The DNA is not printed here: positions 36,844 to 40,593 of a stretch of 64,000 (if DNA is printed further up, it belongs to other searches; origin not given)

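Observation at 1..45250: Twelve exported proteins share a 'lectin-like head, coiled-coil stalk, polycationic tail' layout: candidate undescribed surface or host-attachment system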

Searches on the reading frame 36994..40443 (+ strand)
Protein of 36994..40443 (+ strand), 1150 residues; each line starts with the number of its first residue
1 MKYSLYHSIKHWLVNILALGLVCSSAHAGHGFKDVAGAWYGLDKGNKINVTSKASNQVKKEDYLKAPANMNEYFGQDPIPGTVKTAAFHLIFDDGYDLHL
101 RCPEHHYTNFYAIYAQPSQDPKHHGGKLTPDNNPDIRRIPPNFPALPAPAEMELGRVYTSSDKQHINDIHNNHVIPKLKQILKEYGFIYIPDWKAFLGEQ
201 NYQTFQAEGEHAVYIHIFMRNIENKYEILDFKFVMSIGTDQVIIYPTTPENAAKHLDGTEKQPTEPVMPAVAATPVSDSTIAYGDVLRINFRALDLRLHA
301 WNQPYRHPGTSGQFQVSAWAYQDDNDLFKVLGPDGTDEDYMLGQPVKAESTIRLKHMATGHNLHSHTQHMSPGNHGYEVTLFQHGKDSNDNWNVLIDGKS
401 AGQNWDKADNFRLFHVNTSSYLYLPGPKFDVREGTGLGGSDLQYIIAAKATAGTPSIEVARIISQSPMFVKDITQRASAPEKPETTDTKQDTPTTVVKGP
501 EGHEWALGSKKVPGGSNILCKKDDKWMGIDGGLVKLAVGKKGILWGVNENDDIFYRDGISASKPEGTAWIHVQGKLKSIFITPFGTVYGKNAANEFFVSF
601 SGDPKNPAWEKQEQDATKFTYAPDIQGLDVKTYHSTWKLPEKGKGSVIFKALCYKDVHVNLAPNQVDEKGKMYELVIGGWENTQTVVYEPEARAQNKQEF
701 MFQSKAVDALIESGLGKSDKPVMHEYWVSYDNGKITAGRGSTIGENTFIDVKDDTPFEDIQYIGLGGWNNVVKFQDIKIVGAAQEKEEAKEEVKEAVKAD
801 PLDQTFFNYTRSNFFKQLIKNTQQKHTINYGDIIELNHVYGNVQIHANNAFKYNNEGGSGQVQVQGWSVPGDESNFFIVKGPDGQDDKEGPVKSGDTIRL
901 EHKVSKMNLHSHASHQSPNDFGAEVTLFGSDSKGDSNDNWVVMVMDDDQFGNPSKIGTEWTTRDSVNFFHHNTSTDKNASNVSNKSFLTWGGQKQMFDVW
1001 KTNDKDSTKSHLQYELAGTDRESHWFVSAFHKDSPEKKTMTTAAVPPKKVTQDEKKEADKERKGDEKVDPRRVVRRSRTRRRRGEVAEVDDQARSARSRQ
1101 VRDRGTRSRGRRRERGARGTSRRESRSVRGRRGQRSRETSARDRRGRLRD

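Call 4: search_protein_families(library=pfam, proteins=[window:36994-40443:+], max_evalue=0.01)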
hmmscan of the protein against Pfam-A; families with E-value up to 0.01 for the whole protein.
window:36994-40443:+ (1150 aa): 5 families
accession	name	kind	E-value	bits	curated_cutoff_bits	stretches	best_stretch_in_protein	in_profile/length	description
PF12248.16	Methyltransf_FA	-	6.3e-16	58.8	24.2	1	632-774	6-134/140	Farnesoic acid 0-methyl transferase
PF19193.6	Tectonin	-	1.2e-14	54.7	30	1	522-609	103-192/216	Tectonin domain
PF02815.25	MIR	-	3.5e-11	43.8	25.6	2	890-972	63-145/185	MIR domain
PF06462.18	Hyd_WA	-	3e-09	36.9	21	1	544-572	2-30/30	Propeller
PF08709.17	Ins145_P3_rec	-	0.00044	19.9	23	1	788-917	64-185/213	Inositol 1,4,5-trisphosphate/ryanodine receptor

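Call 54: search_protein_representatives(protein=window:37066-40113:+)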
Query: 1016 residues. Proteins with E-value up to 0.001 (for the whole library): 1847; up to 1e-10: 526; up to 1e-30: 27. The best 150 are listed.
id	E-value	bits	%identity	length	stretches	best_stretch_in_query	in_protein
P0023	0.0e+00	2398.7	100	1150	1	1-1016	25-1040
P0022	0.0e+00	1272.0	55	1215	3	250-1016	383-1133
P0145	4.5e-266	902.4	34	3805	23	472-759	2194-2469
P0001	2.5e-166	572.2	64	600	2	751-1016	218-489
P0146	2.2e-75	271.1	33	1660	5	469-755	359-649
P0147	2.3e-74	267.7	33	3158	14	492-755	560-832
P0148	4.7e-69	250.1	30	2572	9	606-755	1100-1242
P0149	5.1e-68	246.7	38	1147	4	614-760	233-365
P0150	1.2e-53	199.2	29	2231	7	611-755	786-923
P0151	3.6e-52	194.3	40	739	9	518-590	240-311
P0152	6.9e-51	190.0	48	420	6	497-574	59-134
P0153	1.3e-46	175.8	44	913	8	520-583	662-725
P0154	2.2e-44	168.5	44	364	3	253-399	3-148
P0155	7.6e-44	166.7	33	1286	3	284-588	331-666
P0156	1.9e-42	162.1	44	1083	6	502-575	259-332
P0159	3.2e-34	134.8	34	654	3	472-727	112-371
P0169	1.3e-30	122.9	32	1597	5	798-922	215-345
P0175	9.9e-29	116.6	44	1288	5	502-547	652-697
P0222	6.2e-23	97.5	34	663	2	594-765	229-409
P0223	8.2e-23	97.1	30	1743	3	614-770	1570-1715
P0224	8.6e-23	97.0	32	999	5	590-755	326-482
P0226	1.1e-22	96.6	36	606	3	802-918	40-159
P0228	1.5e-22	96.2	41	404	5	513-556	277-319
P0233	1.8e-22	96.0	30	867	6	605-757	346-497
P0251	1.0e-20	90.1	31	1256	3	613-778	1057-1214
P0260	2.9e-20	88.6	32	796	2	593-755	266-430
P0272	1.2e-19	86.6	28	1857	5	608-779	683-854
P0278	1.7e-19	86.1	41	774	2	10-82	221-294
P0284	2.9e-19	85.3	39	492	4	467-565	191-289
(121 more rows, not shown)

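Call 57: list_cluster_members(proteins=[P0175, P0223, P0224, P0226, P0228, P0233, P0251, P0272, P0284, P0222])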
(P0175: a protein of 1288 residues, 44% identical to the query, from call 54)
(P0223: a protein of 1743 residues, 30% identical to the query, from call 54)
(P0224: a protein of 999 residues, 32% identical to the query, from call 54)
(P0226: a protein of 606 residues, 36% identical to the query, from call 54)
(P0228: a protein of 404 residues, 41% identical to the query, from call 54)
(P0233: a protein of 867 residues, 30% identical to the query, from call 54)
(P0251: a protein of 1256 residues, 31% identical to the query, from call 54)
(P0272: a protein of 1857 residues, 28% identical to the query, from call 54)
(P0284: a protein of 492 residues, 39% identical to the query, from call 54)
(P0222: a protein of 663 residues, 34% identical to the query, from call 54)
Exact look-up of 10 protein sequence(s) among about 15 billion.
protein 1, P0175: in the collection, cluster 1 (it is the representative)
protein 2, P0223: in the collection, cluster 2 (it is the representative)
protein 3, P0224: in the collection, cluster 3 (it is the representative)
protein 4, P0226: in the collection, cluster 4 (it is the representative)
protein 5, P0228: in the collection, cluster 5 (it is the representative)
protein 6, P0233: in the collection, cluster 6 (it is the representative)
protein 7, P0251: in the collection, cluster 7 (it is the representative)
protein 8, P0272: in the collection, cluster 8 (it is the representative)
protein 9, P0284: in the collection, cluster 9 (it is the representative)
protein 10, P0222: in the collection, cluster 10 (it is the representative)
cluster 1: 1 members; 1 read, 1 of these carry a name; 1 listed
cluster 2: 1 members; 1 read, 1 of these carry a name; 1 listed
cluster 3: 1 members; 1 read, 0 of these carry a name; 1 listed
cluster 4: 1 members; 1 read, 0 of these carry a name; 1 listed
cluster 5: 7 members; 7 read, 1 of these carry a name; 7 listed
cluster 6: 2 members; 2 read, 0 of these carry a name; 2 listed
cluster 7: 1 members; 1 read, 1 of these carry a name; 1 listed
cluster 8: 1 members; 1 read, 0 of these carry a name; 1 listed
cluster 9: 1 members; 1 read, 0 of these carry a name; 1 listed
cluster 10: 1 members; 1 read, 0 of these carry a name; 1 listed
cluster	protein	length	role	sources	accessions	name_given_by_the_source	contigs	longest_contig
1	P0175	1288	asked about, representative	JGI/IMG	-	hypothetical protein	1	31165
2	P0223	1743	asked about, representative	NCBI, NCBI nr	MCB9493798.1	MAG: hypothetical protein H6679_06015 [Epsilonproteobacteria bacterium] | hypothetical protein [Campylobacterota bacterium]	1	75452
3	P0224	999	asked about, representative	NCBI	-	-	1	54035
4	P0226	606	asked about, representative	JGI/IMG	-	-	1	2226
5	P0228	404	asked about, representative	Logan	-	-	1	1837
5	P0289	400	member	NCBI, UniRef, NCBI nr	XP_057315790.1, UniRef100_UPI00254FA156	lectin L6-like [Hydractinia symbiolongicarpus] | lectin L6-like n=1 Tax=Hydractinia symbiolongicarpus TaxID=13093 RepID=UPI00254FA156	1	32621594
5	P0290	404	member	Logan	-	-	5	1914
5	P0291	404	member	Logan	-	-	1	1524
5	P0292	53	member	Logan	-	-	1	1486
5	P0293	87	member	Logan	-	-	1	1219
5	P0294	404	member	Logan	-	-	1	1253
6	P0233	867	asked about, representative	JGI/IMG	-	-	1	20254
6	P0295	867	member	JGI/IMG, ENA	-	-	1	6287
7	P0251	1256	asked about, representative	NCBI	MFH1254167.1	MAG: hypothetical protein V1646_01910 [bacterium]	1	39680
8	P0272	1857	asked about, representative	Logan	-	-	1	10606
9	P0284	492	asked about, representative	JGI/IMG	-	-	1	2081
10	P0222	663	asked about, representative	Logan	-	-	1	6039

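Call 58: find_encoding_contigs(protein=P0233, flank=10000, max_places=2)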
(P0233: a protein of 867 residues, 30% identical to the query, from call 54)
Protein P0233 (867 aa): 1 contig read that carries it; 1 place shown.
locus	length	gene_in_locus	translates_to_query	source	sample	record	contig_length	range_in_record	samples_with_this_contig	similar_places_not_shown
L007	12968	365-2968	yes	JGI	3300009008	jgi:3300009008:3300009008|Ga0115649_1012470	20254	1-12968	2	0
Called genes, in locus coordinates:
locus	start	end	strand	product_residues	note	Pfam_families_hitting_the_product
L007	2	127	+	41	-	?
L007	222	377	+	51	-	-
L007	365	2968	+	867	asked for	PF19193:Tectonin, PF06462:Hyd_WA, PF19193:Tectonin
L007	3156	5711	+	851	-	-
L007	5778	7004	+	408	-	-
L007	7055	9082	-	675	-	PF17764:PriA_3primeBD, PF00270:DEAD, PF04851:ResIII (weak), PF00271:Helicase_C, PF18074:PriA_C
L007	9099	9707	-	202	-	PF04028:DUF374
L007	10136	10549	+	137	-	-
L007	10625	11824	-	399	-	PF13529:Peptidase_C39_2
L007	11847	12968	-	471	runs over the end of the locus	PF10396:TrmE_N, PF12631:MnmE_helical, PF00009:GTP_EFTU (weak), PF01926:MMR_HSR1, PF02421:FeoB_N, PF04548:AIG1 (weak), PF00350:Dynamin_N (weak)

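Call 59: find_encoding_contigs(protein=P0175, flank=10000, max_places=2)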
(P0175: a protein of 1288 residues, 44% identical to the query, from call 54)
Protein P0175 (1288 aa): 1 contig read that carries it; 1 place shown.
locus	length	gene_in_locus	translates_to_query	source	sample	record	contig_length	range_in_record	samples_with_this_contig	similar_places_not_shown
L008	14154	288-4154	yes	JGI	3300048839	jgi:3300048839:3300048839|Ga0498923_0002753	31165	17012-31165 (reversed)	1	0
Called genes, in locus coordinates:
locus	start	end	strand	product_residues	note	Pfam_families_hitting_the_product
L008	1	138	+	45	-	?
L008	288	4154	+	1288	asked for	PF06229:FRG1 (faint), PF06462:Hyd_WA, PF19193:Tectonin, PF06462:Hyd_WA, PF19193:Tectonin, PF06462:Hyd_WA, PF19193:Tectonin (weak)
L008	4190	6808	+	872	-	PF12248:Methyltransf_FA (weak)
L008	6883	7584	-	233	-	-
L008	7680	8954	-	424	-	PF00109:ketoacyl-synt, PF00108:Thiolase_N (faint), PF02801:Ketoacyl-synt_C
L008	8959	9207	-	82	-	PF00550:PP-binding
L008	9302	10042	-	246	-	PF00106:adh_short, PF08659:KR, PF13561:adh_short_C2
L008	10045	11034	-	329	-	PF00698:Acyl_transf_1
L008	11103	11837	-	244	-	PF25062:ARM_TT21_N (weak)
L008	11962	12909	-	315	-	PF02504:FA_synthesis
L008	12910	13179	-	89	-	PF01783:Ribosomal_L32p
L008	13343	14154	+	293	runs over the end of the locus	PF00889:EF_TS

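Call 71: list_cluster_members(proteins=[P0146, P0147, P0148, P0149, P0150, P0156, P0159, P0169, P0278, P0260])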
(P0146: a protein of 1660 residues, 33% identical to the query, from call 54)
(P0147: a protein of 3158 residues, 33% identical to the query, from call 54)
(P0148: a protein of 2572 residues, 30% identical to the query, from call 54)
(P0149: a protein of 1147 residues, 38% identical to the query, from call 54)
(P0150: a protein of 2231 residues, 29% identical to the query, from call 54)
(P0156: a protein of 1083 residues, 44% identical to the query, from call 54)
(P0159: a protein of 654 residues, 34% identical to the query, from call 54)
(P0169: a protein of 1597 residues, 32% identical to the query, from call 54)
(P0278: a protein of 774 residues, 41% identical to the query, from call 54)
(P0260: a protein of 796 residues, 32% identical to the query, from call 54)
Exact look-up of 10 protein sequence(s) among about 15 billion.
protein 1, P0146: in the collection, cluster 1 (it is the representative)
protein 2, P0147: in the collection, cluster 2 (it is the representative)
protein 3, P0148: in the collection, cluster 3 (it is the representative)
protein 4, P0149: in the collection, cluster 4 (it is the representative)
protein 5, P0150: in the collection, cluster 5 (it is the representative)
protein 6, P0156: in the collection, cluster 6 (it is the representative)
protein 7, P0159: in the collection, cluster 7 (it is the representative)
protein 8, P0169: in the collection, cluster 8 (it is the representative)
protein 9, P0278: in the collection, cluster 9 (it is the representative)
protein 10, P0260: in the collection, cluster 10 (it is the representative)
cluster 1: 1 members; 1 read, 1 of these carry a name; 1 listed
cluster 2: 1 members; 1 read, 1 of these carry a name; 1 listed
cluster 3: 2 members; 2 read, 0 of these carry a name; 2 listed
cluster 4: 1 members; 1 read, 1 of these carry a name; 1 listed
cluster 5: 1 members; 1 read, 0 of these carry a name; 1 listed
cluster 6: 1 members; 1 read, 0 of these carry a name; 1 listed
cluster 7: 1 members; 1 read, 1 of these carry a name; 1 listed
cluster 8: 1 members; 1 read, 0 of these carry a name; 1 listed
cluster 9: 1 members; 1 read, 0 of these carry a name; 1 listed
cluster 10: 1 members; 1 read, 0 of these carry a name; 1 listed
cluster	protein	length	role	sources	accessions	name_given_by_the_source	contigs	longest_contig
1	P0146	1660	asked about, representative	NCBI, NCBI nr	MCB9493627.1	MAG: hypothetical protein H6679_05125 [Epsilonproteobacteria bacterium] | hypothetical protein [Campylobacterota bacterium]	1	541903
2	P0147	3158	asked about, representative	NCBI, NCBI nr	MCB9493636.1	MAG: hypothetical protein H6679_05170 [Epsilonproteobacteria bacterium] | hypothetical protein [Campylobacterota bacterium]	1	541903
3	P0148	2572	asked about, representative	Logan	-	-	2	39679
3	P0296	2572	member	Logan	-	-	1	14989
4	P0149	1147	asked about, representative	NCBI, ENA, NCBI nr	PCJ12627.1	MAG: hypothetical protein COB04_17470 [Gammaproteobacteria bacterium]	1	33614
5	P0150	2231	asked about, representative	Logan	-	-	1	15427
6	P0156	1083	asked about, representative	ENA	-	-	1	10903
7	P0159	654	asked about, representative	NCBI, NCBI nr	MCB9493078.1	MAG: hypothetical protein H6679_02270 [Epsilonproteobacteria bacterium] | hypothetical protein [Campylobacterota bacterium]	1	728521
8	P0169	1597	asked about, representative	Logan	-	-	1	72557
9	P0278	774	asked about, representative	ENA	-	-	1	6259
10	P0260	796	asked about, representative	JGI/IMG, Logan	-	-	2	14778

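Call 81: find_encoding_contigs(protein=P0224, flank=10000, max_places=1)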
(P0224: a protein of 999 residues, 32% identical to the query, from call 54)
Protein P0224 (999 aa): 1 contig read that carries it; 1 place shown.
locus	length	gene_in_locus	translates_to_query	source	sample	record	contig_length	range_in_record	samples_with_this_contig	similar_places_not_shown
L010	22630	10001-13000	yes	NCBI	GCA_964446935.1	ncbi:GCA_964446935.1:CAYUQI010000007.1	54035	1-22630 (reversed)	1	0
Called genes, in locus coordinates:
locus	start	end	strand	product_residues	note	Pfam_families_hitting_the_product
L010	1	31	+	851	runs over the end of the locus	-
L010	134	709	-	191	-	PF12796:Ank_2, PF13857:Ank_5, PF13606:Ank_3 (faint), PF13637:Ank_4 (weak), PF12796:Ank_2, PF13857:Ank_5 (weak), PF00023:Ank (weak)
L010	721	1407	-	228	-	-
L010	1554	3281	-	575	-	PF07973:tRNA_SAD, PF00587:tRNA-synt_2b, PF03129:HGTP_anticodon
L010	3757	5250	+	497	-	PF13638:PIN_4, PF02562:PhoH, PF13604:AAA_30 (faint)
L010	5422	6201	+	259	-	-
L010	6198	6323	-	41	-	-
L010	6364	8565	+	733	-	PF19193:Tectonin, PF06462:Hyd_WA (faint), PF12248:Methyltransf_FA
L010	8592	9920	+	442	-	PF12248:Methyltransf_FA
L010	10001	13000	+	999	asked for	PF19193:Tectonin, PF12248:Methyltransf_FA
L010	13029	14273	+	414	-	-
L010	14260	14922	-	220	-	PF02224:Cytidylate_kin, PF13189:Cytidylate_kin2, PF13207:AAA_17 (faint), PF13238:AAA_18 (weak)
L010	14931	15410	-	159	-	-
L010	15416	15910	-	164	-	-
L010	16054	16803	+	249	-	-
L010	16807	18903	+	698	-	PF19193:Tectonin, PF06462:Hyd_WA, PF12248:Methyltransf_FA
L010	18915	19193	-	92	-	-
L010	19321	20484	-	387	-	-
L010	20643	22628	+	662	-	?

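Call 82: find_encoding_contigs(protein=P0251, flank=10000, max_places=1)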
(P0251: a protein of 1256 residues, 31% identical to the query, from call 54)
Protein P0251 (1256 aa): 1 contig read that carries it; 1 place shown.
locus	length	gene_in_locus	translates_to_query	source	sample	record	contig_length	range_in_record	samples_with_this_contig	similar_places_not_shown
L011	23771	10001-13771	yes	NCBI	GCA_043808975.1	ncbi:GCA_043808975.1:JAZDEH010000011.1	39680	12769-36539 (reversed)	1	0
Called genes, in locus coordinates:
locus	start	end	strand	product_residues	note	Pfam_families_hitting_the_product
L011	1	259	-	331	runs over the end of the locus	PF00801:PKD, PF18911:PKD_4, PF18981:InlK_D3 (faint), PF00801:PKD, PF18911:PKD_4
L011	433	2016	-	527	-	-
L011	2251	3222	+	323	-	PF00398:RrnaAD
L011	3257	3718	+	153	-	-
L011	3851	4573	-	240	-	PF03167:UDG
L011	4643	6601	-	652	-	PF03415:Peptidase_C11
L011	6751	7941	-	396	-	PF03772:Competence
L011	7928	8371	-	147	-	PF02699:YajC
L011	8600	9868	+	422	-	PF03952:Enolase_N, PF00113:Enolase_C, PF07476:MAAL_C (weak)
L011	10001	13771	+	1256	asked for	PF12248:Methyltransf_FA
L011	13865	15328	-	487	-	PF02934:GatB_N, PF02637:GatB_Yqey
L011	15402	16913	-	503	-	PF10150:RNase_E_G, PF20833:RNase_E_G_Thio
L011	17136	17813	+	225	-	PF00691:OmpA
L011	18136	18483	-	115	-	-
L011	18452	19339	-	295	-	-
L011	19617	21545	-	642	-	-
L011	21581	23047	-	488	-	-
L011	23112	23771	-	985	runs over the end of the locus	-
